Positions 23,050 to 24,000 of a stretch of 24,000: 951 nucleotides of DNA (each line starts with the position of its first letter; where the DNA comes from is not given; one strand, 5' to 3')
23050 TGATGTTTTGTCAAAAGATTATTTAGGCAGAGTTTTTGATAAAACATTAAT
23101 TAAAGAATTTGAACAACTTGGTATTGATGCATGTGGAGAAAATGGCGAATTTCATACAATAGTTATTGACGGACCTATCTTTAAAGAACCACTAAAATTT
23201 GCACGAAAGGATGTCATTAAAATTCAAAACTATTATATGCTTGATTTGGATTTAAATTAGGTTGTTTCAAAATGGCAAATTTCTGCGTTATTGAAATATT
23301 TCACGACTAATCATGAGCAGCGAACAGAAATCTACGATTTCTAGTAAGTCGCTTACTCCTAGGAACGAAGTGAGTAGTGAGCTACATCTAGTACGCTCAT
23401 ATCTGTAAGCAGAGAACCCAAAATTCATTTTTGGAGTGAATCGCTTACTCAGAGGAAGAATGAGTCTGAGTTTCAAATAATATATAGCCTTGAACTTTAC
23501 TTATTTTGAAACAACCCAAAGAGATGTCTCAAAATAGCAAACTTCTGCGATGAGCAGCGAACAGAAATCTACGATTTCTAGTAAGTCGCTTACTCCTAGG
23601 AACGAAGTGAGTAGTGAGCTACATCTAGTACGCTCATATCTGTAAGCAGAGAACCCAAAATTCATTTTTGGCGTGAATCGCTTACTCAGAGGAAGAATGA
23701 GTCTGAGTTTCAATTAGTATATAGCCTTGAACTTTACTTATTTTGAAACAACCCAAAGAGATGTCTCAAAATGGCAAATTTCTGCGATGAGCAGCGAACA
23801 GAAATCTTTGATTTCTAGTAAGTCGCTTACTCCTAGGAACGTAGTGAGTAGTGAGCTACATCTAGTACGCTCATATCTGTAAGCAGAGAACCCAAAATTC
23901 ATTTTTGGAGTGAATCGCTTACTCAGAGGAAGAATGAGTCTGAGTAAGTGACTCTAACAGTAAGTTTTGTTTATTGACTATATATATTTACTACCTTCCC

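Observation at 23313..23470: A ~70-nt double-hairpin module with compensatory stem changes between copies, pointing to selection on structure rather than coding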

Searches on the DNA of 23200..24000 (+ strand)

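Call 21: search_rna_families(source=window, start=23200, end=24000, threshold=evalue, max_evalue=10, show_alignments=3)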
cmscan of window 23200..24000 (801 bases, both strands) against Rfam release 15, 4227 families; matches with E-value up to 10: 4.
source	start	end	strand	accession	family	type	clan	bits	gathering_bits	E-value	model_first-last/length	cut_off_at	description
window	23725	23832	+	RF01441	S_pombe_snR46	Gene; snRNA; snoRNA; HACA-box;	CL00021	17.5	60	3.3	1-168/168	no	small nulceolar RNA snR46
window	23658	23915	+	RF02209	WT1-AS_7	Gene; lncRNA;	-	14.8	50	0.15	1-294/294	no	WT1 antisense RNA conserved region 7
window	23500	23538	-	RF03781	mir-4524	Gene; miRNA;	-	14.3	68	9.5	1-84/84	no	mir-4524 microRNA precursor family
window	23492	23548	-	RF04127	MIR8007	Gene; miRNA;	-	13.3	195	9.2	85-139/226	no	MIR8007 microRNA precursor family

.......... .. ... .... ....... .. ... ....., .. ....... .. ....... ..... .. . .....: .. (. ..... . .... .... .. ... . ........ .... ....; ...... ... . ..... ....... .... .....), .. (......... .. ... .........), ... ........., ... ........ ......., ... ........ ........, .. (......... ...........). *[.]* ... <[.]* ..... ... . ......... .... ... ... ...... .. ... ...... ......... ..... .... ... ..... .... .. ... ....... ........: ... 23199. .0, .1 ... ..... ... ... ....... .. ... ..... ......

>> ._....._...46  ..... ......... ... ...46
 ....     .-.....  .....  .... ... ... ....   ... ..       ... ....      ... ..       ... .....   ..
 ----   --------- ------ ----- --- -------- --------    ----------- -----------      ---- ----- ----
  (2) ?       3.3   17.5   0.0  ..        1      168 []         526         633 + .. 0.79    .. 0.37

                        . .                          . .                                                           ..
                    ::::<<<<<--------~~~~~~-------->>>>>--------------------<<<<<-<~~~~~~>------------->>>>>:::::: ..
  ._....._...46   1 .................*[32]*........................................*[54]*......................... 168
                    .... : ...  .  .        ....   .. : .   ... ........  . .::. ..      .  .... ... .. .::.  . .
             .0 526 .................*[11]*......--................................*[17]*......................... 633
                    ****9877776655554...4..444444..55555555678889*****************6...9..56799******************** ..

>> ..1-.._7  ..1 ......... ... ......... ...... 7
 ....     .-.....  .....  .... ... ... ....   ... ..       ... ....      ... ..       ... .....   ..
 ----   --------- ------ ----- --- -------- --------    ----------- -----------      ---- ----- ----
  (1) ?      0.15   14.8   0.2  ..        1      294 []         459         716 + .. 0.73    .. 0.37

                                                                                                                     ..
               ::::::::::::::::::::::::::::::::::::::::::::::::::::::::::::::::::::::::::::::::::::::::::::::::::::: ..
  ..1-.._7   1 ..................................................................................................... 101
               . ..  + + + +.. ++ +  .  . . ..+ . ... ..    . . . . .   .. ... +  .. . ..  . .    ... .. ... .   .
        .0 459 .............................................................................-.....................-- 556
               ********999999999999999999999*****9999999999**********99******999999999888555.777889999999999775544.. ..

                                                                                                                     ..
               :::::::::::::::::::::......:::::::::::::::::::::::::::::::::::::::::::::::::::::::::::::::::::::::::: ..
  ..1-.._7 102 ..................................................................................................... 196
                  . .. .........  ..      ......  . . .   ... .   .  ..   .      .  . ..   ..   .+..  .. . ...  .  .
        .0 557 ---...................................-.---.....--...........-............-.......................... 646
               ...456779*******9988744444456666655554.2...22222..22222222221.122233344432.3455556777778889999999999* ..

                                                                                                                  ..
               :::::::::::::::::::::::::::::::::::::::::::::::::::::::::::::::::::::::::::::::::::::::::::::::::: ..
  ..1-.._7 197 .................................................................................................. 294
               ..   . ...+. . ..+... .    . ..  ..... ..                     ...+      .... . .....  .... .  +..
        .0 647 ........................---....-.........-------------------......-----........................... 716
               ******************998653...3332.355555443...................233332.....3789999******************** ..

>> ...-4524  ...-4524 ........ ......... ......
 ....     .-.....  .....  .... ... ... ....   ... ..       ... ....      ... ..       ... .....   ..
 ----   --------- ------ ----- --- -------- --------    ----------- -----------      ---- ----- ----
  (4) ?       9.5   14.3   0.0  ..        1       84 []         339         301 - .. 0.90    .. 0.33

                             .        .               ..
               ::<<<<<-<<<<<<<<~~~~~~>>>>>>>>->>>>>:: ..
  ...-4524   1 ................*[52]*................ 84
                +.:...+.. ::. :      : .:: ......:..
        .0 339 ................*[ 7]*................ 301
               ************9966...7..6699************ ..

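Call 27: search_rna_families(sources=[L101, L097, L083, L046, L032, L021, L024, L005, L093, L017, L096, L029, L039, L105, L048, L098, L008, L011], threshold=gathering)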
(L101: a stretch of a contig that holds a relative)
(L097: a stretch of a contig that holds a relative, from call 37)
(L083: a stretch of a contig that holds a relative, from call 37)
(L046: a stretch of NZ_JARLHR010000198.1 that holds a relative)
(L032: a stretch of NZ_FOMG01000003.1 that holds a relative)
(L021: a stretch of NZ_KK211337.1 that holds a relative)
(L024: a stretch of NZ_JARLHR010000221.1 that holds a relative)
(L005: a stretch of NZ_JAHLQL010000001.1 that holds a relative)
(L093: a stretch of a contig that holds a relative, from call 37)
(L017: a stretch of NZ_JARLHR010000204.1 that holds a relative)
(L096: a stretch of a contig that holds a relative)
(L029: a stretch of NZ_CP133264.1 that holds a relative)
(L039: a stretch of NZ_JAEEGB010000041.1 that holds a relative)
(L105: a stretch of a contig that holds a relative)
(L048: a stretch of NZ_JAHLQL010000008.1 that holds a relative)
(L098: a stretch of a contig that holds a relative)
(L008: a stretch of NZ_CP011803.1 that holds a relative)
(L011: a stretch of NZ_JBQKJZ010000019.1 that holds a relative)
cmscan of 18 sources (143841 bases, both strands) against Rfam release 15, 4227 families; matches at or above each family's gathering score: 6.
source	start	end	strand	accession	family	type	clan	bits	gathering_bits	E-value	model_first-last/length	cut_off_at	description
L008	7489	7597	-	RF00162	SAM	Cis-reg; riboswitch;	CL00012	85.1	44.4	2.4e-18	1-108/108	no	SAM riboswitch aptamer (S box leader)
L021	7033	7112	+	RF02924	skipping-rope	Gene; sRNA;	-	78.8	36.7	3.9e-17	1-80/80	no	skipping-rope RNA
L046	4830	4940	-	RF00059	TPP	Cis-reg; riboswitch;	-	77.9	54.3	2.5e-13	1-105/105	no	TPP riboswitch aptamer (THI element)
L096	4529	4750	+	RF00174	Cobalamin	Cis-reg; riboswitch;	CL00101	50.7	31.5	2.4e-09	1-189/189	no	Cobalamin riboswitch aptamer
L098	7700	7729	-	RF01316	CRISPR-DR3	Gene; CRISPR;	-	44.7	41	0.049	1-30/30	no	CRISPR RNA direct repeat element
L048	450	479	+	RF01316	CRISPR-DR3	Gene; CRISPR;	-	41.6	41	0.19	1-30/30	no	CRISPR RNA direct repeat element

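Call 35: build_rna_model(alignment_id=A1, structure=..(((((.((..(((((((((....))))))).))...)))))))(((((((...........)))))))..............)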
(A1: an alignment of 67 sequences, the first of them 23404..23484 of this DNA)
Model R1 built from alignment A1 (67 sequences, 84 columns); structure: as given.
model positions 81; base pairs 23; branch points 1; effective number of sequences 2.64; information 0.7 bits per position. Calibrated on 0.2 Mb of random sequence (short: E-values are rough).
structure used (alignment columns):
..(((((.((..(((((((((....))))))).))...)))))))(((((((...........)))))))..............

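Call 36: search_with_rna_model(model_id=R1, source=window, filters=off, max_evalue=10, show_alignments=0)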
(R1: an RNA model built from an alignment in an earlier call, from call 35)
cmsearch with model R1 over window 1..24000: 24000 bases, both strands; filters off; matches with E-value up to 10: 30.
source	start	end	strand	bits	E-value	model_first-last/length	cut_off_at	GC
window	20046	20125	-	81.6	7.9e-17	1-81/81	no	0.31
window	19898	19979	+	78.8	3.5e-16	1-81/81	no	0.3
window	23404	23483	+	78.7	3.7e-16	1-81/81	no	0.35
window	23641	23720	+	76.2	1.4e-15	1-81/81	no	0.38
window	23878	23957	+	65.4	3.9e-13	1-81/81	no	0.39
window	23786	23868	+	60.6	4.8e-12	1-81/81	no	0.42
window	23312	23394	+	60.2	6e-12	1-81/81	no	0.43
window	23549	23631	+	59.4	9e-12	1-81/81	no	0.43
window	12777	12823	-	16.5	0.052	1-81/81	no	0.26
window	21397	21488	+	15.1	0.11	1-81/81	no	0.28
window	17785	17838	+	14.9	0.12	1-81/81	no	0.26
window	10154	10214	+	9.5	2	1-81/81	no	0.31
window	8494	8561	+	9.4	2.2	1-81/81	no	0.32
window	14196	14267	-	8.8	3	1-81/81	no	0.24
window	4706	4723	+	8.2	4.1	15-32/81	no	0.11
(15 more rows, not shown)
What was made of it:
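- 23549..23631 (+): Module A, copy 2. call 36 (59.4 bits)
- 23641..23720 (+): Module B, copy 2. call 36 (76.2 bits)
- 23786..23868 (+): Module A, copy 3. call 36 (60.6 bits)
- Checked: A covariance model finds 8 full modules in the window at 59-82 bits (E 1e-11 to 1e-16, call 36).
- One inverted pair lies 66 bp apart in the window (call 36).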

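Call 37: search_with_rna_model(model_id=R1, sources=[L001, L002, L003, L004, L005, L006, L007, L008, L009, L010, L011, L012, L013, L014, L015, L016, L017, L018, L019, L020, L021, L022, L023, L024, L025, L026, L027, L028, L029, L030, L031, L032, L033, L034, L035, L036, L037, L038, L039, L040, L041, L042, L043, L044, L045, L046, L047, L048, L049, L050, L051, L052, L053, L054, L055, L056, L057, L058, L059, L060, L061, L062, L063, L064, L065, L066, L067, L068, L069, L070, L071, L072, L073, L074, L075, L076, L077, L078, L079, L080, L081, L082, L083, L084, L085, L086, L087, L088, L089, L090, L091, L092, L093, L094, L095, L096, L097, L098, L099, L100], max_evalue=0.001, make_alignment=true)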
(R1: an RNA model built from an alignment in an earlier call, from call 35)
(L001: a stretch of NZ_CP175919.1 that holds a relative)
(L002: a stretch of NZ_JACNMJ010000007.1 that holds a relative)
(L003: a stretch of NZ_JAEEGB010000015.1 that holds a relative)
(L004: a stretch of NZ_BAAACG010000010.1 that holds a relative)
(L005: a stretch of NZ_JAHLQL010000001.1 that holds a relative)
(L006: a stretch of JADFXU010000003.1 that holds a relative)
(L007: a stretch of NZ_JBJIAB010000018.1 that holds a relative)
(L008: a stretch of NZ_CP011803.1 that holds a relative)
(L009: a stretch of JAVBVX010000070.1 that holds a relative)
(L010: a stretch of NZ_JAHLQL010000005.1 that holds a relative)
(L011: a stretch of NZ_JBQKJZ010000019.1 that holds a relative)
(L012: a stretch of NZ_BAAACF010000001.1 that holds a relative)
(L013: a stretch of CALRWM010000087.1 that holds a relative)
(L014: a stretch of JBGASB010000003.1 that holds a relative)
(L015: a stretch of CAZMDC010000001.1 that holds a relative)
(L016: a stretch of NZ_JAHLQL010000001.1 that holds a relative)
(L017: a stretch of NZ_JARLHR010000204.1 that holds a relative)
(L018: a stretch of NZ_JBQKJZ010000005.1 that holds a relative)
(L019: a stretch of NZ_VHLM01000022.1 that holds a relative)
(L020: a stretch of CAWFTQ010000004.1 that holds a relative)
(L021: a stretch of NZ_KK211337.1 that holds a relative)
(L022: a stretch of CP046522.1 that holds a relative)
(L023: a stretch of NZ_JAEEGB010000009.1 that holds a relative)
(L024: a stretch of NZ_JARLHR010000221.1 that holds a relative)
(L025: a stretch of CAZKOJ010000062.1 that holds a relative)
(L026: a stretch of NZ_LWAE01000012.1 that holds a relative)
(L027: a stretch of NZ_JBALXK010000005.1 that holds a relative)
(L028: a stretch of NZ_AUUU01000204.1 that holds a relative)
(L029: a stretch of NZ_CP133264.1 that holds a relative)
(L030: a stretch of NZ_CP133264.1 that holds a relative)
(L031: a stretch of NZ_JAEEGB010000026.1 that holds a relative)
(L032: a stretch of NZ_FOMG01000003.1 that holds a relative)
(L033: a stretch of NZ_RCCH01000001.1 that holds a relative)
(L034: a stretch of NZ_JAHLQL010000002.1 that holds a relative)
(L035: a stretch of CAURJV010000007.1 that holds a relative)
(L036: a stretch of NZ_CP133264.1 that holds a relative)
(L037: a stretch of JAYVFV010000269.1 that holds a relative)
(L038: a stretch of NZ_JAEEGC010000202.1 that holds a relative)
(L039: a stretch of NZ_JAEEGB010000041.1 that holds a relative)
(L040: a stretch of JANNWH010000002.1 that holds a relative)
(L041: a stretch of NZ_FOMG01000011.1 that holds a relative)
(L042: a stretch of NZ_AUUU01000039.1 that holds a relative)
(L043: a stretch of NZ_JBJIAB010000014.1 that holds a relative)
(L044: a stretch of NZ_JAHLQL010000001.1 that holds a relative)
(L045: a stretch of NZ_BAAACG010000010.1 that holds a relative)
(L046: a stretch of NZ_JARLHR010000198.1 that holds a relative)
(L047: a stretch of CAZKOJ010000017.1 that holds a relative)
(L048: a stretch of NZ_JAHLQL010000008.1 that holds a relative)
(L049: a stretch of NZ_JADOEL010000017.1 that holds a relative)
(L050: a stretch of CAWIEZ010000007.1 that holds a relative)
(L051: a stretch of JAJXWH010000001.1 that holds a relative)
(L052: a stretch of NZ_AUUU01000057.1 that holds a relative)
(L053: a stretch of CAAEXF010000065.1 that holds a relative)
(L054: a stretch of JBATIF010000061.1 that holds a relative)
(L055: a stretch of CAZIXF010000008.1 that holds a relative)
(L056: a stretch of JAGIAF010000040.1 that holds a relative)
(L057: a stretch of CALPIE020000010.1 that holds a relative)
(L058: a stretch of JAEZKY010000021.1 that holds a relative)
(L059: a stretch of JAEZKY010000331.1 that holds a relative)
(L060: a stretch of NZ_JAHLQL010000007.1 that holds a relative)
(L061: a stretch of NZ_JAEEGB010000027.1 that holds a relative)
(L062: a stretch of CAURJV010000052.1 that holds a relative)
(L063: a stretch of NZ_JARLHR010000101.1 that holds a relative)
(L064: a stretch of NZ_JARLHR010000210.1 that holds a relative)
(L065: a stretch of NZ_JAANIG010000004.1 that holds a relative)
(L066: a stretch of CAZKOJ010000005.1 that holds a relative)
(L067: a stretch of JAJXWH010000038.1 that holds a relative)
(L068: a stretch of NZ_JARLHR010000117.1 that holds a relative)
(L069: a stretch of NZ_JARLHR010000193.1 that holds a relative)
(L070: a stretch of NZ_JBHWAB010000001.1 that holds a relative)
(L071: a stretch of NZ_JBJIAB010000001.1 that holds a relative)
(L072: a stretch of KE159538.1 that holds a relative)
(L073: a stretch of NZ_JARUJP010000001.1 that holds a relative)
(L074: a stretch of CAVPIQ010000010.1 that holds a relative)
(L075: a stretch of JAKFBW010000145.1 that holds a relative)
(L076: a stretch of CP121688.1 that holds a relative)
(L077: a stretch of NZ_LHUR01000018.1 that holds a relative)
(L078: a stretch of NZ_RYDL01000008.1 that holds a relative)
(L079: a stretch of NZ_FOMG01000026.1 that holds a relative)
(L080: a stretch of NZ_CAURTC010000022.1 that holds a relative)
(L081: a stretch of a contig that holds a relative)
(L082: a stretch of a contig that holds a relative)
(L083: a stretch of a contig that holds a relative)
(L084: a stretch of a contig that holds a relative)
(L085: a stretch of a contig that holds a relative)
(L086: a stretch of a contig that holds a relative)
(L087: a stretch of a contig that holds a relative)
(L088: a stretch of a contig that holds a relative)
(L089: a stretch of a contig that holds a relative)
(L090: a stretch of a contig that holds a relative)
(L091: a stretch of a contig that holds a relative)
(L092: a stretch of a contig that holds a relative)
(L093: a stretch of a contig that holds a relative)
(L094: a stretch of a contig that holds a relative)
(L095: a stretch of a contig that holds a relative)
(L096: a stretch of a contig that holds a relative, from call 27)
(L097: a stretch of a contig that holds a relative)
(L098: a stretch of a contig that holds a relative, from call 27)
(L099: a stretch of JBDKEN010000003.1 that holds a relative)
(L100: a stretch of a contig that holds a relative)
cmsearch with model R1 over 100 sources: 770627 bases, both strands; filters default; matches with E-value up to 0.001: 108.
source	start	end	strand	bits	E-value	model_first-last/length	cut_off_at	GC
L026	2240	2320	-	100.6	1.3e-19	1-81/81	no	0.37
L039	1970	2050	+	97.9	5e-19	1-81/81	no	0.36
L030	6479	6559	-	97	8.2e-19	1-81/81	no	0.38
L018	2814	2893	-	96.2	1.2e-18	1-81/81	no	0.31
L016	3696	3776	+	95.7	1.6e-18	1-81/81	no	0.35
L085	4022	4102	-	95.2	2.1e-18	1-81/81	no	0.37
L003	7600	7680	-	95.2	2.1e-18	1-81/81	no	0.37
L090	220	300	+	95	2.4e-18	1-81/81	no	0.37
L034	4232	4312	+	94.6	2.8e-18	1-81/81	no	0.36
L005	5252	5332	+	94.2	3.5e-18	1-81/81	no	0.38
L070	5594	5673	+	94.2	3.5e-18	1-81/81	no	0.32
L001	7810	7889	-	94.2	3.6e-18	1-81/81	no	0.31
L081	7036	7116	+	94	3.9e-18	1-81/81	no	0.38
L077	5199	5279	+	93.8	4.4e-18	1-81/81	no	0.36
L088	3627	3706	+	93.6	4.8e-18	1-81/81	no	0.32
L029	6227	6307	-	93.1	6.1e-18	1-81/81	no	0.32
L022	1928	2008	-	92.9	7e-18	1-81/81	no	0.46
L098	7788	7868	+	92.3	9.4e-18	1-81/81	no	0.38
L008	869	949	+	91.9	1.2e-17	1-81/81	no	0.38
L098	7603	7683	+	91.8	1.2e-17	1-81/81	no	0.43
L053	1397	1477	+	91.5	1.4e-17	1-81/81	no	0.41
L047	7921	8000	+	91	1.9e-17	1-81/81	no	0.38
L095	1409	1489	-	91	1.9e-17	1-81/81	no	0.35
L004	1303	1384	-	90.2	2.9e-17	1-81/81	no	0.32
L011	689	768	+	89.8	3.6e-17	1-81/81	no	0.38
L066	5679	5758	+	89.8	3.6e-17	1-81/81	no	0.36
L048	376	456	-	88.8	6.1e-17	1-81/81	no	0.37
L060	2052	2132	-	88.5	6.9e-17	1-81/81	no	0.35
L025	125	204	-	86.5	2e-16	1-81/81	no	0.4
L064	136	216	+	86.4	2.1e-16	1-81/81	no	0.43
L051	6032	6112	+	86.1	2.4e-16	1-81/81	no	0.44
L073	360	441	-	85.6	3.2e-16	1-81/81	no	0.35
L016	7628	7708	+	85.1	4.2e-16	1-81/81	no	0.42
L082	3061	3142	-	85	4.4e-16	1-81/81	no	0.37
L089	496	577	+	84.3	6.3e-16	1-81/81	no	0.44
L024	4711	4791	-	83.9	7.6e-16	1-81/81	no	0.46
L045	4108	4187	-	83.2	1.1e-15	1-81/81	no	0.39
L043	1881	1961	-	83.2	1.2e-15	1-81/81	no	0.49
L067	5094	5174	-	83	1.3e-15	1-81/81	no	0.48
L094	7796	7876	+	82.9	1.3e-15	1-81/81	no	0.47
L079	5349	5429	-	82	2.1e-15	1-81/81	no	0.46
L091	2583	2663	+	81.8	2.3e-15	1-81/81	no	0.44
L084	929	1009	+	81.5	2.8e-15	1-81/81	no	0.37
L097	7288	7367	+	81.1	3.4e-15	1-81/81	no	0.47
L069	5130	5209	-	81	3.6e-15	1-81/81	no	0.5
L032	6753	6833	+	80.6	4.4e-15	1-81/81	no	0.48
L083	3514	3594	+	80.6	4.4e-15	1-81/81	no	0.48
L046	7066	7145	-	80.4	4.9e-15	1-81/81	no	0.5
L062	2907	2987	+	80.1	5.7e-15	1-81/81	no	0.47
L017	2094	2173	+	79.7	6.9e-15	1-81/81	no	0.44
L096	3988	4068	-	79.2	9.4e-15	1-81/81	no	0.44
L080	320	400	-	79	1e-14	1-81/81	no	0.4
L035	3301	3381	+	79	1e-14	1-81/81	no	0.46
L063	38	118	+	78.9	1.1e-14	1-81/81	no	0.49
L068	3119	3199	-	78.9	1.1e-14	1-81/81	no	0.51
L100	315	394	+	78.2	1.5e-14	1-81/81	no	0.46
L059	6951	7030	-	77.7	2e-14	1-81/81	no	0.47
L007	6331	6411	-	77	3e-14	1-81/81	no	0.49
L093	558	648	+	76.4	4e-14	1-81/81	no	0.37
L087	5430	5511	+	75.2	7.6e-14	1-81/81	no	0.45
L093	316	406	+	74.3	1.2e-13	1-81/81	no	0.41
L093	437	527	+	74.3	1.2e-13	1-81/81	no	0.41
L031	96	187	-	73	2.4e-13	1-81/81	no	0.36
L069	2678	2758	+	72.5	3.1e-13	1-81/81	no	0.46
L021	6288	6367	-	72.5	3.1e-13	1-81/81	no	0.45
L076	2021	2093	-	72.1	3.7e-13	1-81/81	no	0.42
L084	777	867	+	72.1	3.8e-13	1-81/81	no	0.38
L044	1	72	-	72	4e-13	1-72/81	3'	0.35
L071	1498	1578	+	70.7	8e-13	1-81/81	no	0.47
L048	506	597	-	70.6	8.2e-13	1-81/81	no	0.36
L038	880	960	+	66.9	5.8e-12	1-81/81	no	0.35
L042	1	66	-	66.3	8e-12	1-66/81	3'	0.48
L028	1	55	-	66.3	8.1e-12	1-55/81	3'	0.45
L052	1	56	-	64.4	2.2e-11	1-56/81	3'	0.46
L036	6304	6395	+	63.7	3.2e-11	1-81/81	no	0.42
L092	2411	2485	-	61.2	1.1e-10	1-81/81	no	0.39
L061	4528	4619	-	60.8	1.4e-10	1-81/81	no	0.43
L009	3421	3511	-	60.8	1.4e-10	1-81/81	no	0.42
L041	4753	4839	+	59.3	3.1e-10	1-81/81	no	0.38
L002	2739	2821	+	57.4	8.2e-10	1-81/81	no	0.33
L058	4919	5010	+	55.6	2.1e-09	1-81/81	no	0.47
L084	655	746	+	53.7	5.7e-09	1-81/81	no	0.4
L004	700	778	-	49.4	5.5e-08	1-81/81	no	0.3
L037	7412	7491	+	49.3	5.8e-08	1-81/81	no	0.35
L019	4194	4273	+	47.9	1.2e-07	1-81/81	no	0.32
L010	5338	5428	-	47.8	1.3e-07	1-81/81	no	0.42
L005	4977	5068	+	47.7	1.3e-07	1-81/81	no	0.41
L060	2148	2211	-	47.2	1.8e-07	1-81/81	no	0.39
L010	5217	5307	-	47.2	1.8e-07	1-81/81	no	0.36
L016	7739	7829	+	47.1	1.8e-07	1-81/81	no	0.42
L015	2150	2230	+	46.8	2.1e-07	1-81/81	no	0.32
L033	3383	3462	+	44.6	7e-07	1-81/81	no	0.3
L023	2107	2199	+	44.1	9e-07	1-81/81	no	0.37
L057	5615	5697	+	43.3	1.3e-06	1-81/81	no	0.42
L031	218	299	-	43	1.6e-06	1-81/81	no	0.33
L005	278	340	+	42.4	2.1e-06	1-81/81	no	0.38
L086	45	123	-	41.9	2.8e-06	1-81/81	no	0.35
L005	5099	5179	+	41.6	3.3e-06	1-81/81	no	0.38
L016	6489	6618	+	41.4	3.6e-06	1-81/81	no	0.37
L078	2300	2379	+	40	7.5e-06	1-81/81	no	0.34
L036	6233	6298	+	39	1.3e-05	1-81/81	no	0.35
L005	4943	4976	+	38.8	1.4e-05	7-40/81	no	0.44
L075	5451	5530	-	38.7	1.5e-05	1-81/81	no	0.4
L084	622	653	+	36.2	5.6e-05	8-39/81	no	0.38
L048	599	630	-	34.5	0.00014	8-39/81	no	0.44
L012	5369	5448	-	34.2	0.00016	1-81/81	no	0.36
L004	779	812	-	34.1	0.00016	7-40/81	no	0.41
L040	1527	1594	-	33.3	0.00026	1-81/81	no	0.31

Alignment A2: 108 matches aligned to the model, 157 columns, each read 5' to 3' on its own strand. Consensus structure (alignment columns), stored with it:
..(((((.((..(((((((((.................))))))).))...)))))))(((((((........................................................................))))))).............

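Call 40: search_rna_families(sources=[L002, L015, L019, L033, L037, L040, L075, L078, L086, L057, L012, L041, L116], threshold=gathering)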
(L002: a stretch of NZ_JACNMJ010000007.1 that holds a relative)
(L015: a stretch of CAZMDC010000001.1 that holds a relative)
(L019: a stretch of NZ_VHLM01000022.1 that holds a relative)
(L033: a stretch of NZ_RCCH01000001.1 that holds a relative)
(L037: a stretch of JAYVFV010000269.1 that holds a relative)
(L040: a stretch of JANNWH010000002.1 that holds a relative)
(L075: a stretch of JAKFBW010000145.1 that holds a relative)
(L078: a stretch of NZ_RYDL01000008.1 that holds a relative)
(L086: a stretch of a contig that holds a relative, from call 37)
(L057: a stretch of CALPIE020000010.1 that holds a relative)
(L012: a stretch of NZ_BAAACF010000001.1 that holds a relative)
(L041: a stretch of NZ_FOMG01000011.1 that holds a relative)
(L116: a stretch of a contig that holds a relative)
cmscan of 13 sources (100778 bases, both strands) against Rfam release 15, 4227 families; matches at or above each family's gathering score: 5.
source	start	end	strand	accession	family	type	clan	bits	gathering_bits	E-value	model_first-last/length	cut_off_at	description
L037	4919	4998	-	RF01705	Flavo-1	Gene; sRNA;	-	80.1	42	6.8e-16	1-76/76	no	Flavo-1 RNA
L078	2440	2519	-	RF01705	Flavo-1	Gene; sRNA;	-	65.9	42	5.4e-12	1-76/76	no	Flavo-1 RNA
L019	4332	4411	-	RF01705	Flavo-1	Gene; sRNA;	-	64.4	42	1.4e-11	1-76/76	no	Flavo-1 RNA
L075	5300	5378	+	RF01705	Flavo-1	Gene; sRNA;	-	63.3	42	2.8e-11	1-76/76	no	Flavo-1 RNA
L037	4024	4051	-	RF03130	L19-Flavobacteria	Cis-reg; leader;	-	43.5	31.5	5.5e-05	1-29/29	no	L19-Flavobacteria ribosomal protein leader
